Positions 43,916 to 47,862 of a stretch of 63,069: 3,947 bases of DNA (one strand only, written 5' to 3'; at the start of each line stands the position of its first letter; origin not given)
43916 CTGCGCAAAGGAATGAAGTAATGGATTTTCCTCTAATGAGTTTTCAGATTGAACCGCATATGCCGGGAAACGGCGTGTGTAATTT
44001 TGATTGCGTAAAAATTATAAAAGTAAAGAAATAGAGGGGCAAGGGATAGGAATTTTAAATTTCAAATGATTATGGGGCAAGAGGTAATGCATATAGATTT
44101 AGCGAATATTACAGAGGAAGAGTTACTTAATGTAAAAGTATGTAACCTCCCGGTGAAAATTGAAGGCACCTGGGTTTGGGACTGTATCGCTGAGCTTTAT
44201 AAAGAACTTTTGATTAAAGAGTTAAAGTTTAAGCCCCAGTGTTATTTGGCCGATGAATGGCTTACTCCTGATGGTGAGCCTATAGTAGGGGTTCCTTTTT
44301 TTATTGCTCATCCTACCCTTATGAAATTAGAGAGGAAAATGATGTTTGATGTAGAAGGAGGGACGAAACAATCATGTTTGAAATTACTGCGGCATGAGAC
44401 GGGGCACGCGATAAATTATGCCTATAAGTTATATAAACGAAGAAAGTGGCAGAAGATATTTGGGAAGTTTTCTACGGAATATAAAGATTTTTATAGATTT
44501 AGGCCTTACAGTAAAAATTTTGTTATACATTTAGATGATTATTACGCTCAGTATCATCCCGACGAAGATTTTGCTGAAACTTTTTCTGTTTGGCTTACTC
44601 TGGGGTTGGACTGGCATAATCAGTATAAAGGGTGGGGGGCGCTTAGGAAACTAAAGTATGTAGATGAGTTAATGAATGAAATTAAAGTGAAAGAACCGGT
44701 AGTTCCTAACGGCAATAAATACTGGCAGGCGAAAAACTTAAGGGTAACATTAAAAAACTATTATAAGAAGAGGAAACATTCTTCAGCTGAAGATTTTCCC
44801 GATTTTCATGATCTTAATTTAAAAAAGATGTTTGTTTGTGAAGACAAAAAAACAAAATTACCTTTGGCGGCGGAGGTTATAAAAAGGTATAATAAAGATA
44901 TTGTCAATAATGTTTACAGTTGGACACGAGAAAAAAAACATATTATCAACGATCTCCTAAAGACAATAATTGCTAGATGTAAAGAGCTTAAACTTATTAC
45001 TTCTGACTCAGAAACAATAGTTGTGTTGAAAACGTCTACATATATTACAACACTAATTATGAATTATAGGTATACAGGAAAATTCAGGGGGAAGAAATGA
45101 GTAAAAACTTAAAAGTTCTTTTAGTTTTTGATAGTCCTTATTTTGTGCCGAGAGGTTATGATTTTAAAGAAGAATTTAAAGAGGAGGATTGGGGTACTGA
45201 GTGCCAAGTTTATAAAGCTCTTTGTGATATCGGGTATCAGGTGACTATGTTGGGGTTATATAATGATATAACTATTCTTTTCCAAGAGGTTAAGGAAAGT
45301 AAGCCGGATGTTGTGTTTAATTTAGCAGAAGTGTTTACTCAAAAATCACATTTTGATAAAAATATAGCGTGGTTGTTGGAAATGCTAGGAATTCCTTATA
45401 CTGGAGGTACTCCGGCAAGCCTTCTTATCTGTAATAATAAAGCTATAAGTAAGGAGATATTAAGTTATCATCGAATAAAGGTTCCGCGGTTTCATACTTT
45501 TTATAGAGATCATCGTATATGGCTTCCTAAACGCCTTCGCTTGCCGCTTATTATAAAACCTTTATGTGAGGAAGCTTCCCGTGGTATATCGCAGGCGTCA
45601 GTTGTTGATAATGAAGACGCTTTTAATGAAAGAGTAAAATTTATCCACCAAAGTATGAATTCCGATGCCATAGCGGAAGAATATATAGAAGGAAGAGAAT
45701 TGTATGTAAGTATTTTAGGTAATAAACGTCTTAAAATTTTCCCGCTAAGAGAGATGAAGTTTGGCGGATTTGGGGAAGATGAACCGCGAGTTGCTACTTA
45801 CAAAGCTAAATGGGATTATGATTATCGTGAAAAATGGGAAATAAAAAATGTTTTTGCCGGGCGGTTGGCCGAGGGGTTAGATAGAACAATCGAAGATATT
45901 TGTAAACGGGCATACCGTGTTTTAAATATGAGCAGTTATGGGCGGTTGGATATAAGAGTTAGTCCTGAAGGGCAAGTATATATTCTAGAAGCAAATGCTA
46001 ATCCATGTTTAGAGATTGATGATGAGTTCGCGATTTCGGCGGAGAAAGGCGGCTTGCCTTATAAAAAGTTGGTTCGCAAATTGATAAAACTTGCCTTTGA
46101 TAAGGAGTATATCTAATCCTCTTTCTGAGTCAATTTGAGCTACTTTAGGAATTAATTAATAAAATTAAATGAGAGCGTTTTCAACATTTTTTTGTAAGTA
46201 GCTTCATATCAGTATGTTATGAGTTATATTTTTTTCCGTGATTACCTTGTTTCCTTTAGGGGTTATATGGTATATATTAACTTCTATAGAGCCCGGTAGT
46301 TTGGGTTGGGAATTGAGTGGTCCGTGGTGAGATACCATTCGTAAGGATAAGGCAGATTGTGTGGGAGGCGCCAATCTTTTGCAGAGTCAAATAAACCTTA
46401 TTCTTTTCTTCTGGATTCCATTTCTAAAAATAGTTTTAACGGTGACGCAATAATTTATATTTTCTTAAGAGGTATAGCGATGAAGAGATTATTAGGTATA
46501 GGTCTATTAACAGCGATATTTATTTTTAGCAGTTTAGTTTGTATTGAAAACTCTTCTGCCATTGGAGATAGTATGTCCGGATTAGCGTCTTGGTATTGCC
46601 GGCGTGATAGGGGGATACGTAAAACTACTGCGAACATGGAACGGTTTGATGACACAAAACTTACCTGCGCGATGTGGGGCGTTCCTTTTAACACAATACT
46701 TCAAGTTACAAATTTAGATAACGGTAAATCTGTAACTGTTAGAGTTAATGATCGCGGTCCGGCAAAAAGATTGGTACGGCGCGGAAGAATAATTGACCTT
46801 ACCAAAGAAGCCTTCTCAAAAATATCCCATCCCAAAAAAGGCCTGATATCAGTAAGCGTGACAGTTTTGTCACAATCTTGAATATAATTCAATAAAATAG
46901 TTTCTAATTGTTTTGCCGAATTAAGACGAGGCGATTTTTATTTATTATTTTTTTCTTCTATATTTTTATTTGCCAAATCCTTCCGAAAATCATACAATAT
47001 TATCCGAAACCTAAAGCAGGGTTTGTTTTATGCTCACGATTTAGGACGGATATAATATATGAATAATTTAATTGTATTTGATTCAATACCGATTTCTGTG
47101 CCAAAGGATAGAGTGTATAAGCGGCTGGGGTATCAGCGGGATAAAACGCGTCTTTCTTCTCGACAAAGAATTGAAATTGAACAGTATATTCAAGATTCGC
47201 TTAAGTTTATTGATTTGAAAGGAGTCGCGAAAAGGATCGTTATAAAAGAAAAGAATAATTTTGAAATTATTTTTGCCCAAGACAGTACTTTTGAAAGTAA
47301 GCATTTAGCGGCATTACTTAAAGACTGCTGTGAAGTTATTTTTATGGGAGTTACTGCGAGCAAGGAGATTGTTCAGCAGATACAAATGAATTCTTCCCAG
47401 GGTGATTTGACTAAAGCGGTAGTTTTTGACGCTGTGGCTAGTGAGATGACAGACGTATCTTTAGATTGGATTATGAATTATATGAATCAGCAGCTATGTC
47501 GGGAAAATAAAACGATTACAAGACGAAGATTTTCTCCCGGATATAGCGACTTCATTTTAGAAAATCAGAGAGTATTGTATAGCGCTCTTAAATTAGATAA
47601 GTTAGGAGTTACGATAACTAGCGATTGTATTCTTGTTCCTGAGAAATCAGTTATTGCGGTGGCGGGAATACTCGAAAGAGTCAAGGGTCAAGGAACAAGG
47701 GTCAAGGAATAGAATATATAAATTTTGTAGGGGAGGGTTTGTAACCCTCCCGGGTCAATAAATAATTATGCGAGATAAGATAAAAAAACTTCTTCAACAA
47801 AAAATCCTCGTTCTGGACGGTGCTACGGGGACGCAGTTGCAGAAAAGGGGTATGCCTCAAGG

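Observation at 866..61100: Degenerate heptanucleotide arrays are the default building block of intergenic DNA, and each spacer uses its own word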

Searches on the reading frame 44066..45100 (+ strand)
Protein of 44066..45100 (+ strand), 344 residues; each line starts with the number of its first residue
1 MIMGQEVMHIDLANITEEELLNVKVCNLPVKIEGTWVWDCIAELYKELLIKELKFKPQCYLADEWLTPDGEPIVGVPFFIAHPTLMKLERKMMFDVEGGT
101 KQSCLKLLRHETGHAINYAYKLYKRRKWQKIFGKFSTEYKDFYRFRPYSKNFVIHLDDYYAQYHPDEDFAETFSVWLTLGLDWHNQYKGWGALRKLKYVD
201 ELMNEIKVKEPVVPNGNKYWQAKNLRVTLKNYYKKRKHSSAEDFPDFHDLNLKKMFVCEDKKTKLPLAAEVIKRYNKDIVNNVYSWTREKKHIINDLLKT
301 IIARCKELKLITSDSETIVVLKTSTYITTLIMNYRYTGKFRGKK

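Call 26: find_encoding_contigs(protein=window:44066-45100:+, flank=10000, max_places=4)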
Protein window:44066-45100:+ (344 aa): 4 contigs read that carry it; 2 places shown.
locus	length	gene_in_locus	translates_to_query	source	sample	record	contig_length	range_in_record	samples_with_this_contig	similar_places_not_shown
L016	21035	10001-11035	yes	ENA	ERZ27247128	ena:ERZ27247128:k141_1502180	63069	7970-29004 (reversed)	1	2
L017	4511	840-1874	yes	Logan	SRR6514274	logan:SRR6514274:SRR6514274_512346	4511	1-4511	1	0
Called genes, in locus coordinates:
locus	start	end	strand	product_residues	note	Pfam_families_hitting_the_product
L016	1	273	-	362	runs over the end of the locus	PF03739:LptF_LptG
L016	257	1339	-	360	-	PF03739:LptF_LptG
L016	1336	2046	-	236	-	PF18912:DZR_2, PF00156:Pribosyltran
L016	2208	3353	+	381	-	PF00266:Aminotran_5, PF01212:Beta_elim_lyase, PF01041:DegT_DnrJ_EryC1 (weak)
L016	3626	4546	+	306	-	PF02445:NadA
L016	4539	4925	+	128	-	PF01592:NifU_N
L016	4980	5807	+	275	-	PF01946:Thi4, PF00890:FAD_binding_2 (weak), PF01266:DAO (weak), PF01494:FAD_binding_3 (weak), PF03486:HI0933_like (weak), PF07992:Pyr_redox_2 (weak), PF12831:FAD_oxidored, PF13450:NAD_binding_8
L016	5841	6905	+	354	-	PF00733:Asn_synthase (weak), PF03054:tRNA_Me_trans, PF06508:QueC (faint), PF20259:tRNA_Me_trans_M, PF20258:tRNA_Me_trans_C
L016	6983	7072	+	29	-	-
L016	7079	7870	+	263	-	PF02540:NAD_synthase (weak), PF01171:ATP_bind_3 (faint), PF06508:QueC (faint)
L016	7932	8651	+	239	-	PF08843:AbiEii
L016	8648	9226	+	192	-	PF13744:HTH_37 (weak), PF12844:HTH_19, PF13560:HTH_31, PF01381:HTH_3, PF13443:HTH_26 (weak)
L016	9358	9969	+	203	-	PF03425:CBM_11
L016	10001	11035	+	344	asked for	PF15887:Peptidase_Mx (weak)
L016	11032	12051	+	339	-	PF07478:Dala_Dala_lig_C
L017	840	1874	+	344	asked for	PF15887:Peptidase_Mx (weak)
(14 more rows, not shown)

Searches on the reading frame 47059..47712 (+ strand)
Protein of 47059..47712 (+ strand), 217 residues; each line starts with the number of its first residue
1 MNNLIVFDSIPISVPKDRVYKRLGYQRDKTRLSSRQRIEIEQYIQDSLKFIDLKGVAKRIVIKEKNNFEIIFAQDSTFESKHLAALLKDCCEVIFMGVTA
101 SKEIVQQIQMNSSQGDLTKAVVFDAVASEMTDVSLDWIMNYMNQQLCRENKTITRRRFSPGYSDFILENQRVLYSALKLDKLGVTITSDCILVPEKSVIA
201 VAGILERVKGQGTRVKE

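Call 67: search_protein_families(library=pfam, proteins=[window:47059-47712:+], max_evalue=0.1)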
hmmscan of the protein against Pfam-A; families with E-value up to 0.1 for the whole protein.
window:47059-47712:+ (217 aa): 1 family
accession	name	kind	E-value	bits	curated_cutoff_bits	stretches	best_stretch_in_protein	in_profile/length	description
PF16026.10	MIEAP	-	0.082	13.3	27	0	16-96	58-136/195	Mitochondria-eating protein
